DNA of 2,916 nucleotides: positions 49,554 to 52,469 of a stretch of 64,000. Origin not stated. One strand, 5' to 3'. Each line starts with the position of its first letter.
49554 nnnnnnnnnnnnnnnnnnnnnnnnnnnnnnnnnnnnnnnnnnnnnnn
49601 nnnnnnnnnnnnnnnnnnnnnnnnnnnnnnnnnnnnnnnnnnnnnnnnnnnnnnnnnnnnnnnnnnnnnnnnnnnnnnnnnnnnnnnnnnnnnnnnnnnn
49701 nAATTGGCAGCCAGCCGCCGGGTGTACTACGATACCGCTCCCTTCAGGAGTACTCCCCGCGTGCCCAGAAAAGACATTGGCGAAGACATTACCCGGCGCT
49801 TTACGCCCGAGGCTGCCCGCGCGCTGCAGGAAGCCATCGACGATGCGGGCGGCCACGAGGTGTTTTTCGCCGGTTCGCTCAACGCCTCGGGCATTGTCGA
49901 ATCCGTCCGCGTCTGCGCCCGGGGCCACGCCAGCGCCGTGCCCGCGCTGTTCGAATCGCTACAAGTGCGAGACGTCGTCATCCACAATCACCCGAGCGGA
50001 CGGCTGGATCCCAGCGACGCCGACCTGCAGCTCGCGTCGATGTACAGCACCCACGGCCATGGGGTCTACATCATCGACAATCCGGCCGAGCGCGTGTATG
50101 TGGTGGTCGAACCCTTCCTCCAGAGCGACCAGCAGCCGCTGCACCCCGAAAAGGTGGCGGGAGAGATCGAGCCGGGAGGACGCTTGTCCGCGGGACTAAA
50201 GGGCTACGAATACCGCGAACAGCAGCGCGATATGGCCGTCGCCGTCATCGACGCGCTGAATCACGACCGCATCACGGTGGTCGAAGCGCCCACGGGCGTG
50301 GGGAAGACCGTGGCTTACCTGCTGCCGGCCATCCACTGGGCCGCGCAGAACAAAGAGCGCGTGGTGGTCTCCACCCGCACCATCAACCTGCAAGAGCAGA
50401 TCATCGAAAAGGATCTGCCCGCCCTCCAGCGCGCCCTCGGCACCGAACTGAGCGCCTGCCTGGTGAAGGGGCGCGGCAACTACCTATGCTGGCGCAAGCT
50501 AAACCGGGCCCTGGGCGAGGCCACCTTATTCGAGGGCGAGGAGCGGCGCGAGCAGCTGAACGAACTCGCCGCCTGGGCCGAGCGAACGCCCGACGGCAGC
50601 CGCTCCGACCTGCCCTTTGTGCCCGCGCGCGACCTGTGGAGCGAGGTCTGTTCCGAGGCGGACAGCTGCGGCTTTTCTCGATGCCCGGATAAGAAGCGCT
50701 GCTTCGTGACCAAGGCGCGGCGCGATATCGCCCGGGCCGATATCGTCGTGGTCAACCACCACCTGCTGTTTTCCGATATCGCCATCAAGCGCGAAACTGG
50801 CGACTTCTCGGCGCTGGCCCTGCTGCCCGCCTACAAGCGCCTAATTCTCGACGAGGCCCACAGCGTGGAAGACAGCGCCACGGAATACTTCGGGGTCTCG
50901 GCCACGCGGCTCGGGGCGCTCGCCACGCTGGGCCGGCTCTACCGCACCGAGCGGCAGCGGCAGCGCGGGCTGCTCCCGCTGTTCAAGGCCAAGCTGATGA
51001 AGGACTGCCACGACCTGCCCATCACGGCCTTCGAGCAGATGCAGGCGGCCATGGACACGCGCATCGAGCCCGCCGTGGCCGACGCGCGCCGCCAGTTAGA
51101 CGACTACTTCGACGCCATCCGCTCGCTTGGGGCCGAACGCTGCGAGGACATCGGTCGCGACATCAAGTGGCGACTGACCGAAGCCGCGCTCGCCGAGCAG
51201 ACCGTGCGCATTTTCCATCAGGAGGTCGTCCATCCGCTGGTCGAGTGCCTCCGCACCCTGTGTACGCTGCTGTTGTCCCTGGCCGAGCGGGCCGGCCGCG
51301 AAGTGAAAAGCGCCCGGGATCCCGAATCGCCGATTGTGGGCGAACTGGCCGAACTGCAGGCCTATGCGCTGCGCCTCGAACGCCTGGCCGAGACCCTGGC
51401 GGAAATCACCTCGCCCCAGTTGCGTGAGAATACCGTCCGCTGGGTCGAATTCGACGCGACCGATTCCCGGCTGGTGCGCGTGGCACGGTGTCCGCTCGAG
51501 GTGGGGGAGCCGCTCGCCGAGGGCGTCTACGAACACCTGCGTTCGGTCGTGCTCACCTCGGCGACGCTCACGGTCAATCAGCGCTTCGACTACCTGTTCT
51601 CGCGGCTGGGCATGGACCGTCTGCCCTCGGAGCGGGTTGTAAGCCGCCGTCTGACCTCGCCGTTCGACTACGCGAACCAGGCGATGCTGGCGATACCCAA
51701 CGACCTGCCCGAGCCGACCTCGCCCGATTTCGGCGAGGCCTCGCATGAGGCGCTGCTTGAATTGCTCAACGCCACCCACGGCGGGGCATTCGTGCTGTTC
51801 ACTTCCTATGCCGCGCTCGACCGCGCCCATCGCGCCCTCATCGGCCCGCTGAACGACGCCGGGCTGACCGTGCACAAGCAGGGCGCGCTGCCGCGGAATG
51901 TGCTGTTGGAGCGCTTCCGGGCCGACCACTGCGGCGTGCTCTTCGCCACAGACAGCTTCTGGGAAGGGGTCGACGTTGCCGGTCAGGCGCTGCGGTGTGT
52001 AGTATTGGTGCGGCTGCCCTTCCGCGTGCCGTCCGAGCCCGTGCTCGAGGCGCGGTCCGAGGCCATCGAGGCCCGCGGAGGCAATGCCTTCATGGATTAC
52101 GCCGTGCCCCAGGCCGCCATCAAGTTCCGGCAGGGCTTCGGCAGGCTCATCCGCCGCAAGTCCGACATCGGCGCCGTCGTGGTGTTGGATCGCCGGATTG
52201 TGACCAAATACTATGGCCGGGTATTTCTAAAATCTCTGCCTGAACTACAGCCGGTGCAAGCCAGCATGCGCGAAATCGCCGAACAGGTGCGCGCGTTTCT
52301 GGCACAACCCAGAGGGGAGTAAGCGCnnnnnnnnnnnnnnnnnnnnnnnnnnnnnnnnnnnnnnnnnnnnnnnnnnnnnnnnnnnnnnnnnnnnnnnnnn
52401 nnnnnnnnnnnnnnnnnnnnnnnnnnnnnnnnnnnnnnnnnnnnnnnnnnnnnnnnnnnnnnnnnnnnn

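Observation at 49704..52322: RadC-like JAB/MPN domain fused to a DinG/Rad3 Fe-S helicase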

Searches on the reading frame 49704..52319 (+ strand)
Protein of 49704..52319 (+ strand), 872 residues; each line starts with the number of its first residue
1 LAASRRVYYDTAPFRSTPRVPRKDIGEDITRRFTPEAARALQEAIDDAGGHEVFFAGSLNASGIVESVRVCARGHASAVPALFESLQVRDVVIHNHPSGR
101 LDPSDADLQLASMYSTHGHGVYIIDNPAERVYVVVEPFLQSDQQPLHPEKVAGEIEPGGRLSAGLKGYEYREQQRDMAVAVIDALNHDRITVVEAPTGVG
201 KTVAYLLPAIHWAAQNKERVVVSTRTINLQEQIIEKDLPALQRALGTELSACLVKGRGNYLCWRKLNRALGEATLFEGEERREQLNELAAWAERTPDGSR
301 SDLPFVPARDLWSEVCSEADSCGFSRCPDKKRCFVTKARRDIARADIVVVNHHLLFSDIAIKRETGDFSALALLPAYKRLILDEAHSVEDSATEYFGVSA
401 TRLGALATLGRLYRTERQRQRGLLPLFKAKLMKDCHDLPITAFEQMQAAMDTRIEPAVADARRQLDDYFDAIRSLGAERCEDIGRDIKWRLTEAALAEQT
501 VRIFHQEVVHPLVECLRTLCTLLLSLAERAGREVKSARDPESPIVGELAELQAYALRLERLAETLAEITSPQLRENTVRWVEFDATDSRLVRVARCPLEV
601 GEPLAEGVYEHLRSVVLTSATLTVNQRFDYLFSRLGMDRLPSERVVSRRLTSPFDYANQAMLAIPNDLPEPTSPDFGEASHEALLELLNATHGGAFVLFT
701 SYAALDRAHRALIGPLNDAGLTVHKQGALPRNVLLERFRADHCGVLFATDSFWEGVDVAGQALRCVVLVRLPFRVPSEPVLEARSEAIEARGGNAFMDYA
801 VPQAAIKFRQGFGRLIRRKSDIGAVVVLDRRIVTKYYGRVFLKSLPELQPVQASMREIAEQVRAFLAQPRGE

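Call 3: search_protein_families(library=pfam, proteins=[window:49704-52319:+], max_evalue=1)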
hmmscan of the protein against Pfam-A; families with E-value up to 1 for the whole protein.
window:49704-52319:+ (872 aa): 13 families
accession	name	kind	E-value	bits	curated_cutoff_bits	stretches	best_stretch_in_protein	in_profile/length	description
PF13307.12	Helicase_C_2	-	4e-45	154.3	25.3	1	684-847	1-169/170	Helicase C-terminal domain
PF00270.35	DEAD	-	4.8e-14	52.9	26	2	180-257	6-83/167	DEAD/DEAH box helicase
PF04851.21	ResIII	-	4.8e-06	27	22.5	1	169-235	3-71/164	Type III restriction enzyme, res subunit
PF04002.20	RadC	-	8.1e-05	23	22.1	1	42-116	12-93/121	RadC-like JAB domain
PF00271.37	Helicase_C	-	0.0039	17.9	23.5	1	682-775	4-96/110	Helicase conserved C-terminal domain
PF13604.12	AAA_30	-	0.032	14.4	27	1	170-228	2-57/191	AAA domain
PF02562.22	PhoH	-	0.032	14.1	27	1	180-232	11-64/205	PhoH-like protein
PF25199.1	nSTAND_NTPase5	-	0.079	13.2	34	1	186-230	39-83/145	Novel STAND NTPase 5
PF17039.10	Glyco_tran_10_N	-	0.096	13.6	28.7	1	312-355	9-53/109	Fucosyltransferase, N-terminal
PF13401.12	AAA_22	-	0.1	13.3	27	0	187-251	4-64/130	AAA domain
PF02399.21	Herpes_ori_bp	-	0.11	11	20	1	172-226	31-88/820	Origin of replication binding protein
PF06733.21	DEAD_2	-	0.14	12.3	21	1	330-399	103-166/172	DEAD_2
PF20720.3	nSTAND3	-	0.31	11.2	27.2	1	180-237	9-64/155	Novel STAND NTPase 3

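Call 4: search_protein_families(library=ncbifam, proteins=[window:49704-52319:+], max_evalue=1)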
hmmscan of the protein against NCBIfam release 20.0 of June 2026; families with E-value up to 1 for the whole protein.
window:49704-52319:+ (872 aa): 20 families
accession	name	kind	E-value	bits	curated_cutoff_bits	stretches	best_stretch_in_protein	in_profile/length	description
NF053712.1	repair_DEAH_YoaA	equivalog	1.3e-176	589.1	680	2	543-853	323-621/630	DNA repair helicase YoaA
NF005981.0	PRK08074.1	equivalog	2.4e-144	482.5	789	1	160-866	248-929/931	ATP-dependent DNA helicase DinG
NF008729.0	PRK11747.1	equivalog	2.8e-128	429.4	598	1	161-849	17-698/703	ATP-dependent DNA helicase DinG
TIGR01407.1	dinG_rel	hypoth_equivalog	7.7e-104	348.7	547.7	1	166-866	242-889/889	putative DnaQ family exonuclease/DinG family helicase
NF005569.0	PRK07246.1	equivalog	2.1e-44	152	794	2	574-866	536-819/820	bifunctional DnaQ family exonuclease/ATP-dependent helicase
TIGR03117.2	cas_csf4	equivalog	7.5e-29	100.5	400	3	169-274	128-232/800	type IV CRISPR-associated DEAD/DEAH-box helicase Csf4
TIGR00604.1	rad3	subfamily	2.8e-19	69.2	246.95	2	608-833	438-677/706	DNA repair helicase (rad3)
NF008394.0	PRK11192.1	equivalog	2.2e-05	23.5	507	1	166-256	19-111/441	ATP-dependent RNA helicase SrmB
NF000642.1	PRK00024.1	equivalog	0.00037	20.2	180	1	91-112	158-179/212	RadC family protein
NF041067.1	DpdJ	equivalog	0.00077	17.2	800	1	174-225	154-207/1482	protein DpdJ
TIGR04121.1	DEXH_lig_assoc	equivalog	0.0016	16.2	850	1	166-217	10-57/804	ligase-associated DNA damage response DEXH box helicase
NF053631.1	RNA_helic_CshA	equivalog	0.007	15.3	646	1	186-232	34-82/434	degradosome RNA helicase CshA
TIGR01587.1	cas3_core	equivalog_domain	0.0098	15.1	102.45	1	190-220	1-32/358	CRISPR-associated helicase Cas3'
TIGR00608.1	radc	subfamily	0.011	15.5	133.85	1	91-112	164-185/218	RadC family protein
NF041063.1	DpdF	equivalog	0.019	13.5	550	1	170-222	140-192/813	protein DpdF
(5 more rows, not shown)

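Call 5: find_homologous_proteins(query=window:49704-52319:+, max_evalue=1e-10)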
Query window:49704-52319:+ (872 aa): 4695 proteins with E <= 1e-10 among 8000 candidates; the best 120 are listed.
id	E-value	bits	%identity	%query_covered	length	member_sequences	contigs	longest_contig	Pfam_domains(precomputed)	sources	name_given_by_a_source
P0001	0.0e+0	1913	100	98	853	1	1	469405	PF00270.36,PF13307.13,PF04851.22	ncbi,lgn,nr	ncbi:MAG: DEAD/DEAH box helicase [Candidatus Hydrogenedens sp.]|nr:DEAD/DEAH box helicase [Candidatu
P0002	0.0e+0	1673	87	97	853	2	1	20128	PF00270.36,PF13307.13,PF04851.22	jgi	-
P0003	0.0e+0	1472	77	97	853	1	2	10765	PF00270.36,PF13307.13,PF04851.22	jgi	-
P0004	0.0e+0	1134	61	97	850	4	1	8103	PF00270.36,PF13307.13,PF04851.22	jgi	jgi:ATP-dependent DNA helicase DinG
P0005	0.0e+0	1134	62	95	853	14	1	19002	PF00270.36,PF13307.13,PF04851.22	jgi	jgi:ATP-dependent DNA helicase DinG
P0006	0.0e+0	1133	62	97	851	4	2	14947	PF00270.36,PF13307.13,PF04851.22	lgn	-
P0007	0.0e+0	1118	59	97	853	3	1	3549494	PF00270.36,PF13307.13,PF04851.22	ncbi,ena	-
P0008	0.0e+0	1111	61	97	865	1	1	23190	PF00270.36,PF13307.13,PF04851.22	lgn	-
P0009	0.0e+0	1108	59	96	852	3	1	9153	PF04002.21,PF00270.36,PF13307.13,PF04851.22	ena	-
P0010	0.0e+0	1103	59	97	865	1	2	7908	PF00270.36,PF13307.13,PF04851.22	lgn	-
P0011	0.0e+0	1101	59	97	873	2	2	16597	PF04002.21,PF00270.36,PF13307.13,PF04851.22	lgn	-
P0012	0.0e+0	1096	60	97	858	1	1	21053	PF06733.22,PF00270.36,PF13307.13,PF04851.22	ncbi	-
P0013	0.0e+0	1093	59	96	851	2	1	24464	PF04002.21,PF00270.36,PF13307.13,PF04851.22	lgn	-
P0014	0.0e+0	1092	61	95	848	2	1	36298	PF00270.36,PF13307.13,PF04851.22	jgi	jgi:ATP-dependent DNA helicase DinG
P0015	0.0e+0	1091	58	96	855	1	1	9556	PF00270.36,PF13307.13,PF04851.22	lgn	-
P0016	0.0e+0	1090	58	97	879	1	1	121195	PF00270.36,PF13307.13,PF04851.22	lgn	-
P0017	0.0e+0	1089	58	97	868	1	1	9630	PF04002.21,PF00270.36,PF13307.13,PF04851.22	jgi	jgi:ATP-dependent DNA helicase DinG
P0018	0.0e+0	1087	59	97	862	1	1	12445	PF04002.21,PF00270.36,PF13307.13,PF04851.22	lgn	-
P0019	0.0e+0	1086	60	96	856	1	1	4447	PF00270.36,PF13307.13,PF04851.22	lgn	-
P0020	0.0e+0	1085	58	98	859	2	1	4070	PF04002.21,PF00270.36,PF13307.13,PF04851.22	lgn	-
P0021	0.0e+0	1084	59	97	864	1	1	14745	PF04002.21,PF00270.36,PF13307.13,PF04851.22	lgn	-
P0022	0.0e+0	1083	58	97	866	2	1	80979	PF04002.21,PF00270.36,PF13307.13,PF04851.22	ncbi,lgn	-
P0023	0.0e+0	1083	59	97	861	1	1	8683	PF04002.21,PF00270.36,PF13307.13,PF00271.38,PF04851.22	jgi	-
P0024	0.0e+0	1081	58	97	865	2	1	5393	PF00270.36,PF13307.13,PF04851.22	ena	-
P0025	0.0e+0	1081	59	95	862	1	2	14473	PF04002.21,PF00270.36,PF13307.13,PF00271.38,PF04851.22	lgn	-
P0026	0.0e+0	1081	59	98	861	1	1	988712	PF04002.21,PF00270.36,PF13307.13,PF04851.22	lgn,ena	-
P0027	0.0e+0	1081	58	96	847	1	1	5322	PF04002.21,PF00270.36,PF13307.13,PF04851.22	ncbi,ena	-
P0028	0.0e+0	1081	59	95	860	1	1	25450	PF04002.21,PF00270.36,PF13307.13,PF04851.22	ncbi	-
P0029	0.0e+0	1080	57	97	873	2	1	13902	PF00270.36,PF13307.13,PF04851.22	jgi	jgi:ATP-dependent DNA helicase DinG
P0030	0.0e+0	1080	58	97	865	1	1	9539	PF04002.21,PF00270.36,PF13307.13,PF04851.22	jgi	jgi:ATP-dependent DNA helicase DinG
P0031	0.0e+0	1079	59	97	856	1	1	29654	PF04002.21,PF00270.36,PF13307.13,PF04851.22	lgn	-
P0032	0.0e+0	1078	58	97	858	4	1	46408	PF04002.21,PF00270.36,PF13307.13,PF04851.22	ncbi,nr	ncbi:MAG: DEAD/DEAH box helicase family protein [Candidatus Hydrogenedentes bacterium]|nr:DEAD/DEAH 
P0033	0.0e+0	1076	57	97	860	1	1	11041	PF00270.36,PF13307.13,PF04851.22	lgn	-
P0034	0.0e+0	1074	57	97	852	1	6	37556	PF04002.21,PF00270.36,PF13307.13,PF04851.22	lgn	-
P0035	0.0e+0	1074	57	97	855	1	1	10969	PF04002.21,PF00270.36,PF13307.13,PF04851.22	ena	-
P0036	0.0e+0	1074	59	97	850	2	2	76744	PF00270.36,PF13307.13,PF04851.22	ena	-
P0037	0.0e+0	1074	58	97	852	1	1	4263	PF04002.21,PF00270.36,PF13307.13,PF04851.22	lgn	-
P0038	0.0e+0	1074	59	96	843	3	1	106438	PF04002.21,PF00270.36,PF13307.13,PF04851.22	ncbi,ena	-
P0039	0.0e+0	1073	59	94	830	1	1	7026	PF04002.21,PF00270.36,PF13307.13,PF04851.22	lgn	-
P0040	0.0e+0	1073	58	97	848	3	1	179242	PF04002.21,PF00270.36,PF13307.13,PF04851.22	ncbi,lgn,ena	-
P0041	0.0e+0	1072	58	97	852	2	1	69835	PF04002.21,PF00270.36,PF13307.13,PF04851.22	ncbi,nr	ncbi:MAG: DEAD/DEAH box helicase [Candidatus Hydrogenedentes bacterium]|nr:DEAD/DEAH box helicase [C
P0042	0.0e+0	1071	57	97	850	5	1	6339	PF04002.21,PF00270.36,PF13307.13,PF00271.38,PF04851.22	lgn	-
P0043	0.0e+0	1071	57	97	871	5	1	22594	PF04002.21,PF00270.36,PF13307.13,PF04851.22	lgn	-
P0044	0.0e+0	1069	58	97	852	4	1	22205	PF04002.21,PF00270.36,PF13307.13,PF04851.22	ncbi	-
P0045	0.0e+0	1068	57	97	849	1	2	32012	PF04002.21,PF00270.36,PF13307.13,PF04851.22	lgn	-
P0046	0.0e+0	1066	57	97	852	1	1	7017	PF04002.21,PF00270.36,PF13307.13,PF04851.22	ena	-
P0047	0.0e+0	1064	59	96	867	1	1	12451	PF04002.21,PF00270.36,PF13307.13,PF04851.22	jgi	jgi:ATP-dependent DNA helicase DinG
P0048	0.0e+0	1064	57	97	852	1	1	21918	PF00270.36,PF13307.13,PF04851.22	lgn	-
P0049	0.0e+0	1064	57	97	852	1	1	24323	PF04002.21,PF00270.36,PF13307.13,PF04851.22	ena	-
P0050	0.0e+0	1063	58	97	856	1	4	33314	PF04002.21,PF00270.36,PF13307.13,PF04851.22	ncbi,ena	-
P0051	0.0e+0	1062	57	97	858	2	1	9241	PF00270.36,PF13307.13,PF04851.22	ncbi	-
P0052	0.0e+0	1061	58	97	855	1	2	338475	PF04002.21,PF00270.36,PF13307.13,PF04851.22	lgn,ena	-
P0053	0.0e+0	1060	58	97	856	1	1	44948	PF04002.21,PF00270.36,PF13307.13,PF04851.22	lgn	-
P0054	0.0e+0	1059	56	97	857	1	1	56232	PF00270.36,PF13307.13,PF00271.38,PF04851.22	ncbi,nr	ncbi:MAG: helicase C-terminal domain-containing protein [Candidatus Hydrogenedentes bacterium]|nr:he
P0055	0.0e+0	1059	57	97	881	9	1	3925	PF00270.36,PF13307.13,PF04851.22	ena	-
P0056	0.0e+0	1059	56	97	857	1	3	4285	PF04002.21,PF00270.36,PF13307.13,PF04851.22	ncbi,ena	-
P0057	0.0e+0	1058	57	97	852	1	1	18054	PF04002.21,PF00270.36,PF13307.13,PF04851.22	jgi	jgi:ATP-dependent DNA helicase DinG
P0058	0.0e+0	1058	57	97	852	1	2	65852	PF04002.21,PF00270.36,PF13307.13,PF04851.22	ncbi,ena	-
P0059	0.0e+0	1055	57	95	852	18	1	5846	PF04002.21,PF00270.36,PF13307.13,PF04851.22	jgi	jgi:ATP-dependent DNA helicase DinG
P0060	0.0e+0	1054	57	97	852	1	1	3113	PF04002.21,PF00270.36,PF13307.13,PF04851.22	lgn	-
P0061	0.0e+0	1053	58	97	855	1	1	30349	PF04002.21,PF00270.36,PF13307.13,PF04851.22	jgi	jgi:ATP-dependent DNA helicase DinG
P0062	0.0e+0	1053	58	96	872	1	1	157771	PF04002.21,PF00270.36,PF13307.13,PF04851.22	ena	-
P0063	0.0e+0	1053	58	95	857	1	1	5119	PF04002.21,PF00270.36,PF13307.13,PF04851.22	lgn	-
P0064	0.0e+0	1051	57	95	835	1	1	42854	PF00270.36,PF13307.13,PF04851.22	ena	-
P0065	0.0e+0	1049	59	95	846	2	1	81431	PF00270.36,PF13307.13,PF04851.22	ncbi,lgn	-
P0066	0.0e+0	1047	57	97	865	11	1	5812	PF04002.21,PF00270.36,PF13307.13,PF04851.22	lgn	-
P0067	0.0e+0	1047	56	97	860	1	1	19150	PF04002.21,PF00270.36,PF13307.13,PF04851.22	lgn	-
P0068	0.0e+0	1044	56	97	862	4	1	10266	PF00270.36,PF13307.13,PF04851.22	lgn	-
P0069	0.0e+0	1044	57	97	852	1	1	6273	PF04002.21,PF00270.36,PF13307.13,PF04851.22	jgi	-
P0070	0.0e+0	1044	57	97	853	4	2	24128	PF00270.36,PF13307.13,PF04851.22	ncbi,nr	ncbi:MAG: DEAD/DEAH box helicase family protein [Candidatus Hydrogenedens sp.]|nr:DEAD/DEAH box heli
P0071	0.0e+0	1043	56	97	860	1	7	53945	PF00270.36,PF13307.13,PF00271.38,PF04851.22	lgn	-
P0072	0.0e+0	1043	56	98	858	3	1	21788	PF00270.36,PF13307.13,PF04851.22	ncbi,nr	ncbi:MAG: DEAD/DEAH box helicase [Candidatus Hydrogenedentes bacterium]|nr:DEAD/DEAH box helicase [C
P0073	0.0e+0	1040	57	97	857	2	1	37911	PF04002.21,PF00270.36,PF13307.13,PF04851.22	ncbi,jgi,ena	-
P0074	0.0e+0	1038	56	97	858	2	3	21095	PF00270.36,PF13307.13,PF04851.22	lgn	-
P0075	0.0e+0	1038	56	97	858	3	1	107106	PF00270.36,PF13307.13,PF00271.38,PF04851.22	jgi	-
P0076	0.0e+0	1035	56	97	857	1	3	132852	PF04002.21,PF00270.36,PF13307.13,PF00271.38,PF04851.22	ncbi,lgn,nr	ncbi:MAG: DEAD/DEAH box helicase [Candidatus Hydrogenedentes bacterium]|nr:DEAD/DEAH box helicase [C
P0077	0.0e+0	1032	56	97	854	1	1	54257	PF00270.36,PF13307.13,PF04851.22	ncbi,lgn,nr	ncbi:MAG: DEAD/DEAH box helicase [Candidatus Hydrogenedentes bacterium]|nr:DEAD/DEAH box helicase [C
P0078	0.0e+0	1032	56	97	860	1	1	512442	PF00270.36,PF13307.13,PF04851.22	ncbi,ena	-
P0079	0.0e+0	1031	56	97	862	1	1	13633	PF00270.36,PF13307.13,PF04851.22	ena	-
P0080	0.0e+0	1029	55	97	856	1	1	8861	PF00270.36,PF13307.13,PF04851.22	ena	-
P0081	0.0e+0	1025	56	97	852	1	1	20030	PF00270.36,PF13307.13,PF04851.22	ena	-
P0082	0.0e+0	1025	56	97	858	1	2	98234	PF00270.36,PF13307.13,PF04851.22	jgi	jgi:ATP-dependent DNA helicase DinG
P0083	0.0e+0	1023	56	97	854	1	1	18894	PF00270.36,PF13307.13,PF04851.22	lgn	-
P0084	0.0e+0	1023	56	96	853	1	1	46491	PF04002.21,PF00270.36,PF13307.13,PF04851.22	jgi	jgi:ATP-dependent DNA helicase DinG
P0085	0.0e+0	1023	55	96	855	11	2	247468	PF00270.36,PF13307.13,PF04851.22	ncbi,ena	-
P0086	0.0e+0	1023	55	97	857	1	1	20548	PF04002.21,PF00270.36,PF13307.13,PF04851.22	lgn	-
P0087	0.0e+0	1021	56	97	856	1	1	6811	PF00270.36,PF13307.13,PF04851.22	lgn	-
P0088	0.0e+0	1021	56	97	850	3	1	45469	PF00270.36,PF13307.13,PF04851.22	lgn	-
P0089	0.0e+0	1020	56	97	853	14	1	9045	PF00270.36,PF13307.13,PF04851.22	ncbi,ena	-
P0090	0.0e+0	1020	54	97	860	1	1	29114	PF00270.36,PF13307.13,PF04851.22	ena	-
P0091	0.0e+0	1018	56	97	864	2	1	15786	PF00270.36,PF13307.13,PF04851.22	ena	-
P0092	0.0e+0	1018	56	97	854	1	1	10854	PF04002.21,PF00270.36,PF13307.13,PF04851.22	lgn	-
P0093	0.0e+0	1018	55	97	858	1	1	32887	PF00270.36,PF13307.13,PF04851.22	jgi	jgi:ATP-dependent DNA helicase DinG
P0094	0.0e+0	1017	55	97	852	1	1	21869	PF00270.36,PF13307.13,PF04851.22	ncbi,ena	-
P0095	0.0e+0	1017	56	94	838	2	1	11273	PF00270.36,PF13307.13,PF04851.22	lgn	-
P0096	0.0e+0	1016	55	97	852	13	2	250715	PF00270.36,PF13307.13,PF04851.22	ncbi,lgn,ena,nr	ncbi:MAG TPA: helicase C-terminal domain-containing protein [Candidatus Hydrogenedentes bacterium]|n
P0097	0.0e+0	1015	56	95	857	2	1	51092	PF00270.36,PF13307.13,PF04851.22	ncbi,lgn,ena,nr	ncbi:MAG: DEAD/DEAH box helicase [Nitrospiraceae bacterium]|nr:DEAD/DEAH box helicase [Nitrospiracea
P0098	0.0e+0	1015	56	95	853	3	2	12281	PF00270.36,PF13307.13,PF00271.38,PF04851.22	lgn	-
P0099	0.0e+0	1014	56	96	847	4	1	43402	PF00270.36,PF13307.13,PF00271.38,PF04851.22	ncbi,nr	ncbi:MAG: DEAD/DEAH box helicase, partial [Candidatus Hydrogenedentes bacterium]|nr:DEAD/DEAH box he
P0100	0.0e+0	1013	54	96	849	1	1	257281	PF00270.36,PF13307.13,PF04851.22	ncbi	-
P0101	0.0e+0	1013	56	96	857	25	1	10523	PF00270.36,PF13307.13,PF04851.22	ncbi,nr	ncbi:MAG TPA: helicase C-terminal domain-containing protein [Candidatus Hydrogenedentes bacterium]|n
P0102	0.0e+0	1012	56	97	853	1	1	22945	PF00270.36,PF13307.13,PF04851.22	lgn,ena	-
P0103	0.0e+0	1011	56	97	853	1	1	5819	PF00270.36,PF13307.13,PF04851.22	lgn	-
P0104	2.2e-298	1010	55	97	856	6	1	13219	PF06733.22,PF00270.36,PF13307.13,PF04851.22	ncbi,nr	ncbi:MAG TPA: DEAD/DEAH box helicase [Candidatus Hydrogenedentes bacterium]|nr:DEAD/DEAH box helicas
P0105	2.5e-298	1010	55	97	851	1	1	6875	PF00270.36,PF13307.13,PF04851.22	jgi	jgi:ATP-dependent DNA helicase DinG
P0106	6.8e-298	1009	55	97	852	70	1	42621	PF00270.36,PF13307.13,PF04851.22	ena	-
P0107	8.6e-298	1008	55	97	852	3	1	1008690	PF00270.36,PF13307.13,PF04851.22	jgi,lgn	jgi:ATP-dependent DNA helicase DinG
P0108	1.0e-297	1008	55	97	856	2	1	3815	PF04002.21,PF00270.36,PF13307.13,PF04851.22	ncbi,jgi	ncbi:MAG: helicase C-terminal domain-containing protein [Candidatus Hydrogenedentales bacterium]|jgi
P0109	1.2e-297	1008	55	97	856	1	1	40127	PF04002.21,PF00270.36,PF13307.13,PF04851.22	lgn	-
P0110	1.3e-297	1008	56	97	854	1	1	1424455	PF00270.36,PF13307.13,PF04851.22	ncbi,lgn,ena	-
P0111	1.6e-297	1008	54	97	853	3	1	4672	PF04002.21,PF00270.36,PF13307.13,PF04851.22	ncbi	-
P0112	1.9e-297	1007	55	97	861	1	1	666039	PF00270.36,PF13307.13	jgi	jgi:ATP-dependent DNA helicase DinG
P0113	4.0e-297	1006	55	97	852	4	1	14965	PF00270.36,PF13307.13,PF04851.22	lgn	-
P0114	6.9e-297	1006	55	95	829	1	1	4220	PF00270.36,PF13307.13,PF04851.22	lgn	-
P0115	1.1e-296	1005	55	97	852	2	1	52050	PF00270.36,PF13307.13,PF04851.22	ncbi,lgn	-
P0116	1.6e-296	1004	55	97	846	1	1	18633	PF00270.36,PF13307.13,PF04851.22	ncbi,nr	ncbi:MAG: DEAD/DEAH box helicase family protein [Candidatus Hydrogenedentes bacterium]|nr:DEAD/DEAH 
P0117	3.1e-296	1003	55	96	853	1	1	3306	PF00270.36,PF13307.13,PF04851.22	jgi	-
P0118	4.0e-296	1003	55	96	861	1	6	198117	PF04002.21,PF00270.36,PF13307.13,PF04851.22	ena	-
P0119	4.6e-296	1003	57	91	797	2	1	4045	PF04002.21,PF00270.36,PF13307.13,PF04851.22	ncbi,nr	ncbi:MAG: DEAD/DEAH box helicase, partial [Candidatus Hydrogenedentes bacterium]|nr:DEAD/DEAH box he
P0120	6.9e-296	1002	55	97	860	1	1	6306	PF00270.36,PF13307.13,PF04851.22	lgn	-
